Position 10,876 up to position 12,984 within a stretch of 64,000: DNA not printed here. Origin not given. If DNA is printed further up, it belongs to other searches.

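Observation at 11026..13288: Two paralogous operons, each a small Ig-like lipoprotein followed by a 600-aa Big-domain lipoprotein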

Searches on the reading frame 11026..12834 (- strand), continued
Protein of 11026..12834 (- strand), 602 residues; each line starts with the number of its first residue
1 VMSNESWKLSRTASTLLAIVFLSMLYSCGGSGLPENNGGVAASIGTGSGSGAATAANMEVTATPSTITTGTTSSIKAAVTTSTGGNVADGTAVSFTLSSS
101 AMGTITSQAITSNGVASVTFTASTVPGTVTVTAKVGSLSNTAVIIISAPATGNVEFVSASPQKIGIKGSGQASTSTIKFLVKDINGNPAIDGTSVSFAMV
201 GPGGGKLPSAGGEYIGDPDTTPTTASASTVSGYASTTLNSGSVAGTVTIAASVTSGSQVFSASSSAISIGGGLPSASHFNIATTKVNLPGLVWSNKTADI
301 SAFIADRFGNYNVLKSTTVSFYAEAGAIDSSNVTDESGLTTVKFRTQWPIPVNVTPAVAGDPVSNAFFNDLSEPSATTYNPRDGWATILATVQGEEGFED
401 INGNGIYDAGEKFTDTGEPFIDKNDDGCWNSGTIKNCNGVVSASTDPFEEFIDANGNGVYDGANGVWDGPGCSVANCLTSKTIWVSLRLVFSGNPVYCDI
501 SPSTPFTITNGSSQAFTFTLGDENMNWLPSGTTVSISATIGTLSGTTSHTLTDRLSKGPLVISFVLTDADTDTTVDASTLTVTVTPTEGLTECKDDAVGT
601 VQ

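Call 28: find_related_loci(query=A1, collection=genome_contigs, flank=10000)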
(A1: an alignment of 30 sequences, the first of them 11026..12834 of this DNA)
Query A1 (602 aa) in genome_contigs; peptide patterns used: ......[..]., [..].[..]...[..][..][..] (x = any residue, [..] = any of these).
140 stretches matched a pattern; 72 encode a relative of the query (tblastn E <= 1e-3); 72 distinct loci.
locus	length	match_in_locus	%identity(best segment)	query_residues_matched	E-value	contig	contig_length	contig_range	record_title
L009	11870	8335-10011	60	16-588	0e+0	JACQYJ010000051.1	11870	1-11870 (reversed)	MAG: Deltaproteobacteria bacterium isolate NC_groundwater_1538_Pr4_S-0.65um_48_7 SR1-18-Sp65_coassembly_scaffold_148413,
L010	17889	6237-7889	58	60-602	0e+0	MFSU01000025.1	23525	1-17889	MAG: Candidatus Muproteobacteria bacterium RBG_16_65_34 RBG_16_scaffold_1776, whole genome shotgun sequence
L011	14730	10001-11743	55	48-602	8e-168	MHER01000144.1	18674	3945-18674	MAG: Nitrospirae bacterium RIFCSPLOW2_12_42_9 rifcsplowo2_12_sub10_scaffold_406, whole genome shotgun sequence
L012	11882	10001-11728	49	11-602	1e-154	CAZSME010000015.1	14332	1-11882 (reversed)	MAG TPA_asm: uncultured Nitrospirota bacterium isolate binchicken_co341_26 genome assembly, contig: NODE_1287_length_143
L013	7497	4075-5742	51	4-585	2e-154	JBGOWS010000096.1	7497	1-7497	MAG: Thermodesulfovibrionia bacterium isolate OBJ_0618_130150_87 k141_2965750_length_7497_cov_32.0952, whole genome shot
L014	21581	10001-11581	51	52-585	1e-149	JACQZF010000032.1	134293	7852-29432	MAG: Nitrospirae bacterium isolate NC_groundwater_1560_Pr4_S-0.65um_46_16 SR1-18-Sp65_coassembly_scaffold_18235, whole g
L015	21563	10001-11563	54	56-585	3e-149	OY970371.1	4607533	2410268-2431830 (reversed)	MAG: Candidatus Manganitrophaceae bacterium isolate MFD03066.bin.c.2 genome assembly, chromosome: 1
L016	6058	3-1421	55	122-602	7e-141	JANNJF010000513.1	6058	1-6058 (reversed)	MAG: Gammaproteobacteria bacterium isolate SOY_40_concoct_339_sub SOY_40_k141_847108, whole genome shotgun sequence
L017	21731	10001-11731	47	16-572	2e-139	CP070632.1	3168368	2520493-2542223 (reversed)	MAG: Nitrospiraceae bacterium isolate bin97 chromosome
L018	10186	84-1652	50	60-584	3e-137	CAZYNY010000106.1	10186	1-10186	MAG TPA_asm: uncultured Nitrospirota bacterium isolate binchicken_co213_54 genome assembly, contig: NODE_12904_length_10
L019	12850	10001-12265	49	52-602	5e-135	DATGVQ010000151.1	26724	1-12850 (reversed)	MAG TPA_asm: Acidiferrobacterales bacterium isolate SMAG_U10560 k141_944323, whole genome shotgun sequence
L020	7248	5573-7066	47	57-584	6e-133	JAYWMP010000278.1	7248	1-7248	MAG: Nitrospirota bacterium isolate DY22_TVG17_BIN105 k141_883417, whole genome shotgun sequence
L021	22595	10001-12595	47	40-589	1e-132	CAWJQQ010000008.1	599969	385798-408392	MAG: Nitrospirota bacterium isolate MFD03044.bin.1.139 genome assembly, contig: contig_42059, whole genome shotgun seque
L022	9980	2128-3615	49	62-574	8e-132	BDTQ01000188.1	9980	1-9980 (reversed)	Bacterium BMS3Bbin07 DNA, contig: NODE_20, whole genome shotgun sequence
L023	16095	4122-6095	46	50-566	2e-131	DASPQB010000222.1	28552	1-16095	MAG TPA_asm: Nitrospirota bacterium isolate SMAG_U12188 k141_760084, whole genome shotgun sequence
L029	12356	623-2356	41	58-566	4e-118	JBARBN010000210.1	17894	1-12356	MAG: Nitrospirota bacterium isolate MFD05764_ilm_asm_bin136 k127_3816445, whole genome shotgun sequence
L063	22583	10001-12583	34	56-585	6e-82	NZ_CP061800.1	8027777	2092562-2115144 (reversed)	Desulfonema magnum strain 4be13 chromosome, complete genome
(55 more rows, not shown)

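Call 33: predict_structure(alignment_id=A1)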
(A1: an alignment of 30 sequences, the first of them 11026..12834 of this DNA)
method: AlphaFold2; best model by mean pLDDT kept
length: 602 residues; sequences in the alignment: 30
mean_pLDDT: 82.6   pTM: 0.63
mean pLDDT of the five models: 82.6, 78.2, 76.5, 76.1, 75.0
residues with pLDDT >= 90: 266; 70-90: 243; 50-70: 39; < 50: 54
segments of 3 or more residues with pLDDT < 50: 1-9, 26-51, 358-376
pLDDT, mean of each block of 10 residues (from residue 1): 40 65 48 30 35 79 92 96 90 96 94 96 90 95 89 91 73 89 88 92 80 85 91 94 84 87 87 83 94 93 85 80 93 90 93 61 46 51 86 85 72 87 82 85 85 85 81 74 91 90 89 92 88 96 95 85 91 90 90 94 90
secondary structure, 60 per line:
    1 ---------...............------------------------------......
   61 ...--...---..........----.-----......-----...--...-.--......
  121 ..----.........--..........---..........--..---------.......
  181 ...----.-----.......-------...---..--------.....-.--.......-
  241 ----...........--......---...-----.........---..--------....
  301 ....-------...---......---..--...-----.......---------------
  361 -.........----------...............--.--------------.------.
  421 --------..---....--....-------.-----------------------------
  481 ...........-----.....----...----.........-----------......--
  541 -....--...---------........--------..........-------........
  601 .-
elements in order: H10-24 E55-63 E66-68 E72-81 E92-97 E103-105 E108-110 E115-122 E127-135 E138-147 E151-160 E174-183 E194-200 E224-228 E233-239 E245-255 E258-263 E267-269 E279-283 E297-304 E318-323 E331-333 E339-345 H362-370 H381-384 E385-395 E434-437 E440-443 E481-491 E497-501 E506-508 E513-521 E533-538 E542-545 E548-550 E560-567 E576-585 E593-601

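Call 36: fold_search(model_id=the predicted structure, library=pdb)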
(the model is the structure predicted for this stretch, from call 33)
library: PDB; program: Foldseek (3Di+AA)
matches with E <= 10: 1982; with E <= 0.001: 280
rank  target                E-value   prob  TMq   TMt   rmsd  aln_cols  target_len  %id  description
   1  9ijj_h                3.4e-13  1.00  0.19  0.11  32.3       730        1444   10  In situ structure of the central apparatus in mouse sperm axoneme. (released 2025-06-04)
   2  7som_D                7.8e-13  1.00  0.14  0.07  32.4       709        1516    8  Ciliary C2 central pair apparatus isolated from Chlamydomonas reinhardtii (released 2022-04-13)
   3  7sqc_T1               3.0e-12  1.00  0.23  0.24  13.9       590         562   12  Ciliary C1 central pair apparatus isolated from Chlamydomonas reinhardtii (released 2022-04-13)
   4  9ijj_C                3.7e-12  1.00  0.19  0.14  22.3       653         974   10  In situ structure of the central apparatus in mouse sperm axoneme. (released 2025-06-04)
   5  5a42                  6.2e-12  1.00  0.14  0.06  44.2       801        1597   10  Cryo-EM single particle 3D reconstruction of the native conformation of E. coli alpha-2-macroglobulin (ECAM) (released 2015-07-29)
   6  7sqc_T0               8.9e-12  1.00  0.22  0.23  13.8       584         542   11  Ciliary C1 central pair apparatus isolated from Chlamydomonas reinhardtii (released 2022-04-13)
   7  8cem_E                1.2e-11  1.00  0.23  0.22  31.4       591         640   11  Structure of bovine native C3, re-refinement (released 2023-04-05)
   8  9qk2_F                1.3e-11  1.00  0.23  0.22  31.2       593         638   11  Structure of the Complement classical and lectin pathway C3 convertase in complex with substrate C3 (released 2025-12-24)
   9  8cem_F                1.3e-11  1.00  0.23  0.22  31.6       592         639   11  Structure of bovine native C3, re-refinement (released 2023-04-05)
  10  4rtd                  2.4e-11  1.00  0.15  0.09  41.5       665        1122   10  Escherichia coli alpha-2-macroglobulin activated by porcine elastase (released 2015-07-15)
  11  6tav_C                2.8e-11  1.00  0.25  0.13  30.4       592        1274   10  Crystal structure of endopeptidase-induced alpha2-macroglobulin (released 2021-05-12)
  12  7sqc_O0               2.8e-11  1.00  0.14  0.09  27.7       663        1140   11  Ciliary C1 central pair apparatus isolated from Chlamydomonas reinhardtii (released 2022-04-13)
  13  4aq1_C                3.6e-11  1.00  0.19  0.18  43.3       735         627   11  Structure of the SbsB S-layer protein of Geobacillus stearothermophilus PV72p2 in complex with nanobody KB6 (released 2012-06-13)
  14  9u60_E                4.4e-11  1.00  0.19  0.09  45.3       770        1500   10  C3 convertases zymogen C4b2 in loading state (released 2026-01-14)
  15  9ijj_4I               5.2e-11  1.00  0.20  0.06  29.1       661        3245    8  In situ structure of the central apparatus in mouse sperm axoneme. (released 2025-06-04)
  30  4e9l                  1.8e-10  1.00  0.27  0.42  10.0       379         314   15  FdeC, a Novel Broadly Conserved Escherichia coli Adhesin Eliciting Protection against Urinary Tract Infections (released 2012-04-25)
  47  1cwv                  4.1e-10  1.00  0.27  0.32  12.6       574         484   13  CRYSTAL STRUCTURE OF INVASIN: A BACTERIAL INTEGRIN-BINDING PROTEIN (released 1999-10-13)
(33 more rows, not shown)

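Call 37: find_encoding_contigs(protein=P0031, flank=10000, max_places=2)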
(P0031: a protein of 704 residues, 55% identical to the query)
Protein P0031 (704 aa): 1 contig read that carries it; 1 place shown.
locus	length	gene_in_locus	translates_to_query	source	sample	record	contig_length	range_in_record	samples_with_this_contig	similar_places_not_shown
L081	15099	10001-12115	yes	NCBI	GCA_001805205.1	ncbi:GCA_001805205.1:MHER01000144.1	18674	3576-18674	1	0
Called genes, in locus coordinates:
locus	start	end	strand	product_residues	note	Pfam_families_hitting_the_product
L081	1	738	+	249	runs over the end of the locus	PF01904:DUF72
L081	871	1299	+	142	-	PF00254:FKBP_C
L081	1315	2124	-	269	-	PF02535:Zip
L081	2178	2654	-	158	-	PF13664:DUF4149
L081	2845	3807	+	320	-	-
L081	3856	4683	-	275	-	PF00459:Inositol_P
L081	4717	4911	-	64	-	-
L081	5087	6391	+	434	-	PF04055:Radical_SAM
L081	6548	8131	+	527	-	PF00496:SBP_bac_5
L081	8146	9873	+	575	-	PF02743:dCache_1, PF00672:HAMP, PF02518:HATPase_c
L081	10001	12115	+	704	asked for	PF13205:Big_5, PF02369:Big_1 (faint), PF09134:Invasin_D3 (faint)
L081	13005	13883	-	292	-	PF01555:N6_N4_Mtase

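Call 38: find_encoding_contigs(protein=P0066, flank=10000, max_places=2)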
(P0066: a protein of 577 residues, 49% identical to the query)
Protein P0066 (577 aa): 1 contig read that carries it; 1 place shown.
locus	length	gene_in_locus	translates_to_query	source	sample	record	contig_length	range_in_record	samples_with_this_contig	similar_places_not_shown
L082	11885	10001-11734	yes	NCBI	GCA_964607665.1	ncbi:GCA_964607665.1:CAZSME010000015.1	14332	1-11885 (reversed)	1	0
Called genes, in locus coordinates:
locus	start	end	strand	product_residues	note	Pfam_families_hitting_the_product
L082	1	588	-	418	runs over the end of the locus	PF00675:Peptidase_M16, PF05193:Peptidase_M16_C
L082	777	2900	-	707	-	PF01138:RNase_PH, PF03725:RNase_PH_C, PF03726:PNPase, PF01138:RNase_PH, PF00013:KH_1, PF00575:S1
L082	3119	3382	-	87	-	PF00312:Ribosomal_S15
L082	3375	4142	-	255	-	PF01509:TruB_N, PF16198:TruB_C_2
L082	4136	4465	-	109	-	PF02033:RBFA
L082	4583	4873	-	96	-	PF04456:DUF503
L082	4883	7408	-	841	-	PF04760:IF2_N, PF00009:GTP_EFTU, PF00025:Arf (weak), PF00071:Ras (weak), PF01926:MMR_HSR1, PF22042:EF-G_D2, PF11987:IF-2, PF03144:GTP_EFTU_D2 (weak), +2 more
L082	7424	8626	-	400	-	PF08529:NusA_N, PF00575:S1 (weak), PF13184:KH_NusA_1st, PF26594:KH_NusA_2nd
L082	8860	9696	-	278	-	PF09430:EMC7_beta-sandw (weak), PF22904:NOMO1-like_2nd (weak)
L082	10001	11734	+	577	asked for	PF09134:Invasin_D3 (faint), PF02369:Big_1 (faint)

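Call 39: search_solved_structures(query=A1, max_evalue=1)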
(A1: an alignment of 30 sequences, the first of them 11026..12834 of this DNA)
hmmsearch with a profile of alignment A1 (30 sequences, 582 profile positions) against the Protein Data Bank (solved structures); distinct sequences matched with E-value up to 1: 1.
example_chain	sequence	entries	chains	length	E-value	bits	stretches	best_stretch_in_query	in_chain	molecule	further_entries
2ns9_A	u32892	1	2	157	0.13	13.9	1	149-209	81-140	Hypothetical protein APE2225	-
